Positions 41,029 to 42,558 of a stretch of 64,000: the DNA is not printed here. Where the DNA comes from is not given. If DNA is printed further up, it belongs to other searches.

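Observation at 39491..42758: Assimilatory SirA/NirA-type sulfite reductase translationally coupled to an FrhB/FpoF-family flavo-iron-sulfur protein: a possible split analogue of F420-dependent sulfite reductase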

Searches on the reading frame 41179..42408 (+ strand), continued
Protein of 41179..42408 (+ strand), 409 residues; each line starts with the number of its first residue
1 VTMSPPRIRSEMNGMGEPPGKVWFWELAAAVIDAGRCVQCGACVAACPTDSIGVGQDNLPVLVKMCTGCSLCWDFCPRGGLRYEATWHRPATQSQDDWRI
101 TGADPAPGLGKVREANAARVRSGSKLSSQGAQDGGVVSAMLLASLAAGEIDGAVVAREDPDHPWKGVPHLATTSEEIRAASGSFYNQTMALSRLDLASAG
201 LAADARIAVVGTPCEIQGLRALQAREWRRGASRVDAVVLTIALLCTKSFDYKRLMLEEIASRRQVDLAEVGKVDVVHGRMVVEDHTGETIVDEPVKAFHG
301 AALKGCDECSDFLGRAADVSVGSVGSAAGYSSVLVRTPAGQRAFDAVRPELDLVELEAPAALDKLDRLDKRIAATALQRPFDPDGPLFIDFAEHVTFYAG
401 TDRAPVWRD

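Call 71: search_protein_families(library=pfam, proteins=[P0125, P0166, P0267, P0162, P0145, P0123, P0124, P0212, P0211, P0262], max_evalue=0.0001)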
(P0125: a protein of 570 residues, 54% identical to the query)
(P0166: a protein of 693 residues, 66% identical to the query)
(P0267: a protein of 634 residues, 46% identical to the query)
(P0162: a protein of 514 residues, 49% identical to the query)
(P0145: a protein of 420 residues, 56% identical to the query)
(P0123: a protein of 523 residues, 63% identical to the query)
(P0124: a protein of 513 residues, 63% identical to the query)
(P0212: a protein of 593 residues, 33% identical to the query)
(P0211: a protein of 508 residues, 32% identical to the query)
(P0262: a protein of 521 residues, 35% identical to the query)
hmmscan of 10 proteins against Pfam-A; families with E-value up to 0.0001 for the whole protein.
P0125 (570 aa): 10 families
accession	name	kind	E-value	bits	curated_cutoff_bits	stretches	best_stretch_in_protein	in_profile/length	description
PF04432.18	FrhB_FdhB_C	-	2e-33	115.9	23.3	1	365-507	3-135/150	Coenzyme F420 hydrogenase/dehydrogenase, beta subunit C terminus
PF04422.18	FrhB_FdhB_N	-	5.3e-22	78.2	22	1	272-344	2-74/78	Coenzyme F420 hydrogenase/dehydrogenase, beta subunit N-term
PF14697.11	Fer4_21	-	7.8e-10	39.2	35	1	196-243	1-52/59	4Fe-4S dicluster domain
PF13237.11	Fer4_10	-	9e-09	35.6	25.5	1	197-243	3-53/53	4Fe-4S dicluster domain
PF00037.32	Fer4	-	1.6e-08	34.5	21.1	1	197-218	2-23/24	4Fe-4S binding domain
PF13187.11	Fer4_9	-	2.4e-08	34.3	27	1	202-245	1-50/52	4Fe-4S dicluster domain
PF13484.11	Fer4_16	-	3e-07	31.5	30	0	202-218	1-17/66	4Fe-4S double cluster binding domain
PF12838.12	Fer4_7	-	5.3e-06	27.3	27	0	194-216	29-51/52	4Fe-4S dicluster domain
PF12837.12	Fer4_6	-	2e-05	24.8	25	1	197-216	3-22/24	4Fe-4S binding domain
PF12797.12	Fer4_2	-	6.3e-05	23.1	24.5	1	197-215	4-22/22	4Fe-4S binding domain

P0166 (693 aa): 8 families
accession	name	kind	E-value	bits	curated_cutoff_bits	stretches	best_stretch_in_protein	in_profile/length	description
PF04422.18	FrhB_FdhB_N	-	3.6e-17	62.7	22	1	526-590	14-75/78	Coenzyme F420 hydrogenase/dehydrogenase, beta subunit N-term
PF03460.22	NIR_SIR_ferr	-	1e-14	54.5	24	1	160-216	10-66/69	Nitrite/Sulfite reductase ferredoxin-like half domain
PF01077.27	NIR_SIR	-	1.5e-13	50.9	27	1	2-47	28-73/158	Nitrite and sulphite reductase 4Fe-4S domain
PF00037.32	Fer4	-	2.5e-06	27.5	21.1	1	413-434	2-23/24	4Fe-4S binding domain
PF13237.11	Fer4_10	-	1.2e-05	25.6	25.5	1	413-450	3-43/53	4Fe-4S dicluster domain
PF12838.12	Fer4_7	-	1.3e-05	26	27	1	413-432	32-51/52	4Fe-4S dicluster domain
PF13187.11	Fer4_9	-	3.9e-05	24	27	0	406-433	34-51/52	4Fe-4S dicluster domain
PF12797.12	Fer4_2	-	5.8e-05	23.2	24.5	1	413-431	4-22/22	4Fe-4S binding domain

P0267 (634 aa): 1 family
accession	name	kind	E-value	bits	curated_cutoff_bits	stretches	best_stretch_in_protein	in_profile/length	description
PF04422.18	FrhB_FdhB_N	-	8.2e-13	48.7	22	1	309-376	12-75/78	Coenzyme F420 hydrogenase/dehydrogenase, beta subunit N-term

P0162 (514 aa): 9 families
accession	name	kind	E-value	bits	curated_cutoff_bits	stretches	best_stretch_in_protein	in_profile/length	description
PF14697.11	Fer4_21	-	3.9e-10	40.2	35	1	245-292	2-52/59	4Fe-4S dicluster domain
PF00037.32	Fer4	-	1.4e-09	37.8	21.1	1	245-266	2-23/24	4Fe-4S binding domain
PF13187.11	Fer4_9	-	6.6e-09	36.1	27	1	250-294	1-50/52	4Fe-4S dicluster domain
PF13237.11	Fer4_10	-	1.7e-08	34.7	25.5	1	245-292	3-53/53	4Fe-4S dicluster domain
PF12838.12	Fer4_7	-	1.2e-06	29.3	27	1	250-294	1-51/52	4Fe-4S dicluster domain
PF12837.12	Fer4_6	-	2.5e-06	27.6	25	1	245-265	3-23/24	4Fe-4S binding domain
PF12797.12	Fer4_2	-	4.5e-06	26.7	24.5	1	245-263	4-22/22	4Fe-4S binding domain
PF13484.11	Fer4_16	-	1.4e-05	26.2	30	0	250-269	1-20/66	4Fe-4S double cluster binding domain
PF12800.12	Fer4_4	-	9.8e-05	22.8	24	0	249-262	2-15/17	4Fe-4S binding domain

P0145 (420 aa): 11 families
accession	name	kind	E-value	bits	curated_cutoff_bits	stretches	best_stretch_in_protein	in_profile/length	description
PF04422.18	FrhB_FdhB_N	-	1.3e-22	80.1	22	1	285-357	2-74/78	Coenzyme F420 hydrogenase/dehydrogenase, beta subunit N-term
PF14697.11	Fer4_21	-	1.1e-10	41.9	35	1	209-256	1-52/59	4Fe-4S dicluster domain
PF13237.11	Fer4_10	-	1.7e-10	41.1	25.5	1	210-256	3-53/53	4Fe-4S dicluster domain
PF00037.32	Fer4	-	2.1e-10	40.4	21.1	1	210-231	2-23/24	4Fe-4S binding domain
PF12838.12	Fer4_7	-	1.9e-09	38.3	27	1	205-229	27-51/52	4Fe-4S dicluster domain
PF13187.11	Fer4_9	-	2.2e-09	37.6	27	1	215-258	1-50/52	4Fe-4S dicluster domain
PF13484.11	Fer4_16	-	1.6e-07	32.4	30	0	215-231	1-17/66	4Fe-4S double cluster binding domain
PF12837.12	Fer4_6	-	4.3e-07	30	25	1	210-229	3-22/24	4Fe-4S binding domain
PF13534.11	Fer4_17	-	2e-06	28.7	22.2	0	207-229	37-59/61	4Fe-4S dicluster domain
PF12797.12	Fer4_2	-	8.7e-06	25.8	24.5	1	210-228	4-22/22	4Fe-4S binding domain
PF12800.12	Fer4_4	-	1.5e-05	25.4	24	0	214-227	2-15/17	4Fe-4S binding domain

P0123 (523 aa): 10 families
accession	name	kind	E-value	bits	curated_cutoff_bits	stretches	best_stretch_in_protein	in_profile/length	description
PF04432.18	FrhB_FdhB_C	-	1.1e-33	116.7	23.3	1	199-347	3-145/150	Coenzyme F420 hydrogenase/dehydrogenase, beta subunit C terminus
PF04422.18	FrhB_FdhB_N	-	9.2e-18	64.6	22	1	114-185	2-75/78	Coenzyme F420 hydrogenase/dehydrogenase, beta subunit N-term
PF13237.11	Fer4_10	-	8.4e-09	35.7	25.5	1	40-86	3-53/53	4Fe-4S dicluster domain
PF13187.11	Fer4_9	-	1.2e-08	35.3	27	1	45-88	1-50/52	4Fe-4S dicluster domain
PF14697.11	Fer4_21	-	1.3e-08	35.2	35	1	40-86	2-52/59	4Fe-4S dicluster domain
PF00037.32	Fer4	-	5.7e-08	32.7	21.1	1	40-61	2-23/24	4Fe-4S binding domain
PF12838.12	Fer4_7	-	6.5e-08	33.4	27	1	45-88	1-51/52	4Fe-4S dicluster domain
PF12837.12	Fer4_6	-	5.4e-06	26.6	25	1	40-61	3-24/24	4Fe-4S binding domain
PF13484.11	Fer4_16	-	8.1e-06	27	30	0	45-62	1-18/66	4Fe-4S double cluster binding domain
PF12797.12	Fer4_2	-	3.2e-05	24.1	24.5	1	40-58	4-22/22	4Fe-4S binding domain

P0124 (513 aa): 11 families
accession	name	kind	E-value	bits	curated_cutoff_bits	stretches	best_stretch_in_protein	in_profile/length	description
PF04432.18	FrhB_FdhB_C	-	7.5e-35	120.5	23.3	1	219-363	3-139/150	Coenzyme F420 hydrogenase/dehydrogenase, beta subunit C terminus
PF04422.18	FrhB_FdhB_N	-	4.6e-16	59.1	22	1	131-205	2-75/78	Coenzyme F420 hydrogenase/dehydrogenase, beta subunit N-term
PF14697.11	Fer4_21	-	1.1e-10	41.9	35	1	28-76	1-52/59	4Fe-4S dicluster domain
PF00037.32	Fer4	-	1.7e-09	37.5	21.1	1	29-50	2-23/24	4Fe-4S binding domain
PF13484.11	Fer4_16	-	7.7e-09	36.7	30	0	34-53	1-20/66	4Fe-4S double cluster binding domain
PF13187.11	Fer4_9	-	2.3e-08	34.4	27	1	34-78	1-50/52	4Fe-4S dicluster domain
PF13237.11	Fer4_10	-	3.8e-08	33.6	25.5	1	29-76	3-53/53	4Fe-4S dicluster domain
PF12838.12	Fer4_7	-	1e-07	32.7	27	1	34-78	1-51/52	4Fe-4S dicluster domain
PF12837.12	Fer4_6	-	1.6e-06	28.2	25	1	28-49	2-23/24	4Fe-4S binding domain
PF12797.12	Fer4_2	-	3e-06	27.3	24.5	1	28-47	3-22/22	4Fe-4S binding domain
PF13534.11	Fer4_17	-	5.5e-06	27.3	22.2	0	30-48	41-59/61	4Fe-4S dicluster domain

P0212 (593 aa): 18 families
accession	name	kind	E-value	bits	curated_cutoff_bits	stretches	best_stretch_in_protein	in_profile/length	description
PF04432.18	FrhB_FdhB_C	-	6.1e-37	127.2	23.3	1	229-378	2-146/150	Coenzyme F420 hydrogenase/dehydrogenase, beta subunit C terminus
PF04422.18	FrhB_FdhB_N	-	2e-25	89.2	22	1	144-217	1-75/78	Coenzyme F420 hydrogenase/dehydrogenase, beta subunit N-term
PF00037.32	Fer4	-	5.7e-24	83.3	21.1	3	27-49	1-23/24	4Fe-4S binding domain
PF12838.12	Fer4_7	-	2.9e-22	79.3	27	3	501-565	1-52/52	4Fe-4S dicluster domain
PF13484.11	Fer4_16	-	2.5e-17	63.8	30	1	501-563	1-65/66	4Fe-4S double cluster binding domain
PF13187.11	Fer4_9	-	2.9e-17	62.8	27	3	501-565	1-51/52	4Fe-4S dicluster domain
PF13237.11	Fer4_10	-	1e-15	57.8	25.5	3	495-562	2-53/53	4Fe-4S dicluster domain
PF13183.11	Fer4_8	-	1.9e-15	57.6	27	1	500-564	3-67/68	4Fe-4S dicluster domain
PF14697.11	Fer4_21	-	2e-14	53.9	35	0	544-568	34-59/59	4Fe-4S dicluster domain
PF12837.12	Fer4_6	-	5.8e-14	51.7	25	2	27-49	2-24/24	4Fe-4S binding domain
PF12797.12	Fer4_2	-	1.7e-10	40.6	24.5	1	26-45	2-21/22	4Fe-4S binding domain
PF13534.11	Fer4_17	-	2.9e-10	41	22.2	0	501-564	1-59/61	4Fe-4S dicluster domain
PF25160.1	LdpA_Fe-S-bd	-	1.8e-08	34.4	27.6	0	548-566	25-43/49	LdpA Fe-S cluster-binding domain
PF13459.11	Fer4_15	-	2.6e-08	34.9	22.4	0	495-514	1-20/66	4Fe-4S single cluster domain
PF12800.12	Fer4_4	-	3.4e-06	27.3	24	0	548-563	1-16/17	4Fe-4S binding domain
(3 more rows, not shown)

P0211 (508 aa): 11 families
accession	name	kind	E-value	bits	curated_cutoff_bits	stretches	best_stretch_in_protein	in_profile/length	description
PF04432.18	FrhB_FdhB_C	-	1.4e-48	165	23.3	1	309-461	2-149/150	Coenzyme F420 hydrogenase/dehydrogenase, beta subunit C terminus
PF04422.18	FrhB_FdhB_N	-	2.2e-24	85.8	22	1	223-300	1-77/78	Coenzyme F420 hydrogenase/dehydrogenase, beta subunit N-term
PF00037.32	Fer4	-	3.3e-11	42.9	21.1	1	142-163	2-23/24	4Fe-4S binding domain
PF12837.12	Fer4_6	-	5.8e-09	35.9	25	0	143-163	4-24/24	4Fe-4S binding domain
PF13237.11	Fer4_10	-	1.7e-08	34.7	25.5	1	141-188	2-53/53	4Fe-4S dicluster domain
PF14697.11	Fer4_21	-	2.2e-08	34.5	35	1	143-163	36-57/59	4Fe-4S dicluster domain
PF13183.11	Fer4_8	-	1.4e-07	32.4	27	0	175-223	3-32/68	4Fe-4S dicluster domain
PF12838.12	Fer4_7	-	4.3e-07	30.7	27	1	148-189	2-50/52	4Fe-4S dicluster domain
PF12797.12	Fer4_2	-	1.1e-06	28.6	24.5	0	169-188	2-21/22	4Fe-4S binding domain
PF13187.11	Fer4_9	-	9.8e-06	26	27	1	148-190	2-50/52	4Fe-4S dicluster domain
PF13484.11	Fer4_16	-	1.5e-05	26.1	30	0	148-177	2-29/66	4Fe-4S double cluster binding domain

P0262 (521 aa): 9 families
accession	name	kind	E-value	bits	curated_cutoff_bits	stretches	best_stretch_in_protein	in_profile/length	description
PF04432.18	FrhB_FdhB_C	-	2e-35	122.3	23.3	1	352-503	2-149/150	Coenzyme F420 hydrogenase/dehydrogenase, beta subunit C terminus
PF04422.18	FrhB_FdhB_N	-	3.6e-18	65.9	22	1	269-342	2-76/78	Coenzyme F420 hydrogenase/dehydrogenase, beta subunit N-term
PF13237.11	Fer4_10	-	5.7e-09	36.2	25.5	1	203-252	3-53/53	4Fe-4S dicluster domain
PF13187.11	Fer4_9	-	1.7e-08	34.8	27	1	208-254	1-50/52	4Fe-4S dicluster domain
PF14697.11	Fer4_21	-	2.3e-08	34.5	35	1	203-252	2-52/59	4Fe-4S dicluster domain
PF12837.12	Fer4_6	-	1.7e-07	31.3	25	0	203-224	3-24/24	4Fe-4S binding domain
PF12838.12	Fer4_7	-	2.5e-07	31.5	27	1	209-253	2-50/52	4Fe-4S dicluster domain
PF00037.32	Fer4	-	4.5e-07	29.8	21.1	0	203-224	2-23/24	4Fe-4S binding domain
PF13484.11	Fer4_16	-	2.1e-05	25.7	30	0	209-227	2-20/66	4Fe-4S double cluster binding domain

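Call 75: search_protein_families(library=ncbifam, proteins=[L054:2904-3953:+, L054:3950-5323:+, L069:1395-2336:+, L069:2333-2953:+, L069:2950-3693:+, L073:4544-5299:+, L065:2836-3969:+, L065:3966-5351:+], max_evalue=1e-10)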
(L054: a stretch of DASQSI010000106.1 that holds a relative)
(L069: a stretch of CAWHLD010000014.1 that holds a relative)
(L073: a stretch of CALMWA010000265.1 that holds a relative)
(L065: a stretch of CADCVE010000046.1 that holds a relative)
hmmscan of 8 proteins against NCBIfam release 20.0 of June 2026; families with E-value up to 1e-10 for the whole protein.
L054:2904-3953:+ (349 aa): 1 family
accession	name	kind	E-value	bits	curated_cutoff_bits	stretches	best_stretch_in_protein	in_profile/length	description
TIGR01819.1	F420_cofD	equivalog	2.3e-97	325.6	257.45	1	39-340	1-300/301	2-phospho-L-lactate transferase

L054:3950-5323:+ (457 aa): 5 families
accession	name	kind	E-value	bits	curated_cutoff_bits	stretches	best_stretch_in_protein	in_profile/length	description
TIGR01916.1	F420_cofE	equivalog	2.1e-82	276.2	180.65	1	214-457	2-244/244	coenzyme F420-0:L-glutamate ligase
NF009810.0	PRK13294.1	equivalog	4e-75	253.4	304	1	205-457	5-243/449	coenzyme F420-0:L-glutamate ligase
NF009809.0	PRK13293.1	equivalog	6.5e-74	248.5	274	1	213-457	3-244/253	coenzyme F420-0:L-glutamate ligase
TIGR03552.1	F420_cofC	equivalog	1.5e-52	178.1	105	1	5-194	2-187/196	2-phospho-L-lactate guanylyltransferase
TIGR04132.1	intra_fol_E_lig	hypoth_equivalog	4.9e-20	71.9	350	1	243-437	28-205/241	putative folate metabolism gamma-glutamate ligase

L069:1395-2336:+ (313 aa): 1 family
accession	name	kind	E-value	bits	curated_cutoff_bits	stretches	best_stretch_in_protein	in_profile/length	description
TIGR01819.1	F420_cofD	equivalog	1.2e-98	329.9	257.45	1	4-303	2-299/301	2-phospho-L-lactate transferase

L069:2333-2953:+ (206 aa): 1 family
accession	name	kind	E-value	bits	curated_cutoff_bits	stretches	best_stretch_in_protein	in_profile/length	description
TIGR03552.1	F420_cofC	equivalog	9.3e-54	182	105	1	12-202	2-191/196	2-phospho-L-lactate guanylyltransferase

L069:2950-3693:+ (247 aa): 4 families
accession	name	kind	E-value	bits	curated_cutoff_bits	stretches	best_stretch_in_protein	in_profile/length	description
TIGR01916.1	F420_cofE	equivalog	8.8e-85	284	180.65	1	4-247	1-244/244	coenzyme F420-0:L-glutamate ligase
NF009810.0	PRK13294.1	equivalog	2.3e-78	264.1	304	1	3-247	12-243/449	coenzyme F420-0:L-glutamate ligase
NF009809.0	PRK13293.1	equivalog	9.2e-75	251.3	274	1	4-247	3-244/253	coenzyme F420-0:L-glutamate ligase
TIGR04132.1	intra_fol_E_lig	hypoth_equivalog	8.6e-20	71.2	350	1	14-223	10-201/241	putative folate metabolism gamma-glutamate ligase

L073:4544-5299:+ (251 aa): 4 families
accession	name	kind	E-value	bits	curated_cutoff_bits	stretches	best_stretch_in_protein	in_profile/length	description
TIGR01916.1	F420_cofE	equivalog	1.1e-83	280.4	180.65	1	4-251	1-244/244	coenzyme F420-0:L-glutamate ligase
NF009810.0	PRK13294.1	equivalog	7.3e-78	262.4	304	1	3-251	12-243/449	coenzyme F420-0:L-glutamate ligase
NF009809.0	PRK13293.1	equivalog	2.1e-71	240.3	274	1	4-251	3-244/253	coenzyme F420-0:L-glutamate ligase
TIGR04132.1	intra_fol_E_lig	hypoth_equivalog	4.2e-19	68.9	350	1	13-223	9-201/241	putative folate metabolism gamma-glutamate ligase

L065:2836-3969:+ (377 aa): 1 family
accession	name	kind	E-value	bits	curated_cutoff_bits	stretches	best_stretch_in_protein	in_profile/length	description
TIGR01819.1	F420_cofD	equivalog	2.3e-101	338.8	257.45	1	69-368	3-300/301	2-phospho-L-lactate transferase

L065:3966-5351:+ (461 aa): 5 families
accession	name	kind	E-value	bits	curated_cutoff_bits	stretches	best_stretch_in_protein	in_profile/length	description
TIGR01916.1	F420_cofE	equivalog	4.2e-86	288.3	180.65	1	219-461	2-244/244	coenzyme F420-0:L-glutamate ligase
NF009810.0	PRK13294.1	equivalog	1.1e-78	265.2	304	1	209-461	4-243/449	coenzyme F420-0:L-glutamate ligase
NF009809.0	PRK13293.1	equivalog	3.7e-76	255.8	274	1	218-461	3-244/253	coenzyme F420-0:L-glutamate ligase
TIGR03552.1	F420_cofC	equivalog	8e-50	169.2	105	1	5-195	2-187/196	2-phospho-L-lactate guanylyltransferase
TIGR04132.1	intra_fol_E_lig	hypoth_equivalog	5.2e-19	68.6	350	1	227-440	9-204/241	putative folate metabolism gamma-glutamate ligase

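Call 97: predict_structure(alignment_id=A1)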
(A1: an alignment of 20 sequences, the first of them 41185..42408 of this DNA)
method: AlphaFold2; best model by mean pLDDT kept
length: 407 residues; sequences in the alignment: 20
mean_pLDDT: 64.1   pTM: 0.67
mean pLDDT of the five models: 64.1, 61.7, 60.6, 57.8, 54.3
residues with pLDDT >= 90: 70; 70-90: 117; 50-70: 70; < 50: 150
segments of 3 or more residues with pLDDT < 50: 1-51, 56-105, 225-229, 300-309, 375-407
pLDDT, mean of each block of 10 residues (from residue 1): 33 36 44 37 41 49 46 37 40 31 52 93 85 89 96 77 75 86 60 78 87 72 53 85 60 78 80 67 85 63 45 83 81 92 96 85 68 44 41 40 29
secondary structure, 60 per line:
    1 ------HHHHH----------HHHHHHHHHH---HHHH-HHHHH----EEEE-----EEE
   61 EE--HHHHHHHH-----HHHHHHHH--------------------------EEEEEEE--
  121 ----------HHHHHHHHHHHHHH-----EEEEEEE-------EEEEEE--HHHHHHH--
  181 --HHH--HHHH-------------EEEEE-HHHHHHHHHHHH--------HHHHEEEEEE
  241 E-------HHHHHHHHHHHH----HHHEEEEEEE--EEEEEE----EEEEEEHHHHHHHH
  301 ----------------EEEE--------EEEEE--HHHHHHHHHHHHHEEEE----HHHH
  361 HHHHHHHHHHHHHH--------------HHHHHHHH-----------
elements in order: H7-11 H22-31 H35-38 H40-44 E49-52 E58-62 H65-72 H78-85 E112-118 H131-144 E150-156 E164-169 H172-178 H188-191 E205-209 H211-222 H231-234 E235-241 H249-260 E268-274 E277-282 E287-292 H293-300 E317-320 E329-333 H336-348 E349-352 H357-374 H389-396

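Call 99: fold_search(model_id=the predicted structure, library=pdb)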
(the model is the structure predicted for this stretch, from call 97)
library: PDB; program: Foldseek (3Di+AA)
matches with E <= 10: 308; with E <= 0.001: 21
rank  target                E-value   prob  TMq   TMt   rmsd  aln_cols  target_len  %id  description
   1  8riu_B                3.0e-21  1.00  0.51  0.55  10.5       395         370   27  Crystal structure of the F420-reducing carbon monoxide dehydrogenase component from the ethanotroph Candidatus Ethanop (released 2024-10-02)
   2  8rja_E                3.0e-20  1.00  0.51  0.58   9.8       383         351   28  Crystal structure of the F420-reducing formylmethanofuran dehydrogenase complex from the ethanotroph Candidatus Ethano (released 2024-10-02)
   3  6qgr_B                5.7e-19  1.00  0.47  0.64   6.5       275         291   32  The F420-reducing [NiFe] hydrogenase complex from Methanosarcina barkeri at the Nia-S state (released 2019-10-23)
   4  9r51_B                9.4e-19  1.00  0.46  0.63   6.6       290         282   28  Dimeric state of the F420-reducing hydrogenase from Methanothermococcus thermolithotrophicus in crystalline form 1 (released 2025-10-22)
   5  6qii_B                1.0e-18  1.00  0.47  0.64   6.5       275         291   32  Xenon derivatization of the F420-reducing [NiFe] hydrogenase complex from Methanosarcina barkeri (released 2019-10-23)
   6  7np8_B                1.1e-17  1.00  0.48  0.33   9.6       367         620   28  Crystal structure of the Coenzyme F420-dependent sulfite reductase from Methanocaldococcus jannaschii at 2.3-A resolut (released 2022-03-23)
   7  4ci0_C                1.3e-17  1.00  0.48  0.66   6.2       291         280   29  Electron cryo-microscopy of F420-reducing NiFe hydrogenase Frh (released 2014-02-26)
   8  7np8_A                1.5e-17  1.00  0.48  0.33   9.7       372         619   28  Crystal structure of the Coenzyme F420-dependent sulfite reductase from Methanocaldococcus jannaschii at 2.3-A resolut (released 2022-03-23)
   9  9r52_B                8.0e-17  1.00  0.45  0.63   6.7       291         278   27  Dimeric state of the F420-reducing hydrogenase from Methanothermococcus thermolithotrophicus in crystalline form 2 (released 2025-10-22)
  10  7npa_D                1.2e-16  1.00  0.47  0.33   9.5       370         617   27  Crystal structure of the Coenzyme F420-dependent sulfite reductase from Methanothermococcus thermolithotrophicus at 1. (released 2022-03-23)
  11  7npa_A                3.7e-16  1.00  0.47  0.33   9.4       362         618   28  Crystal structure of the Coenzyme F420-dependent sulfite reductase from Methanothermococcus thermolithotrophicus at 1. (released 2022-03-23)
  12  7npa_N                8.5e-16  1.00  0.46  0.32   9.7       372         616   28  Crystal structure of the Coenzyme F420-dependent sulfite reductase from Methanothermococcus thermolithotrophicus at 1. (released 2022-03-23)
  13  5dqr_B                3.8e-13  1.00  0.42  0.41  13.3       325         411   18  The crystal structure of Arabidopsis 7-hydroxymethyl chlorophyll a reductase (HCAR) (released 2016-04-20)
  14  5dqr_A                4.0e-13  1.00  0.42  0.41   6.3       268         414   19  The crystal structure of Arabidopsis 7-hydroxymethyl chlorophyll a reductase (HCAR) (released 2016-04-20)
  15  5dqr_E                6.5e-13  1.00  0.41  0.41   9.8       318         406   17  The crystal structure of Arabidopsis 7-hydroxymethyl chlorophyll a reductase (HCAR) (released 2016-04-20)
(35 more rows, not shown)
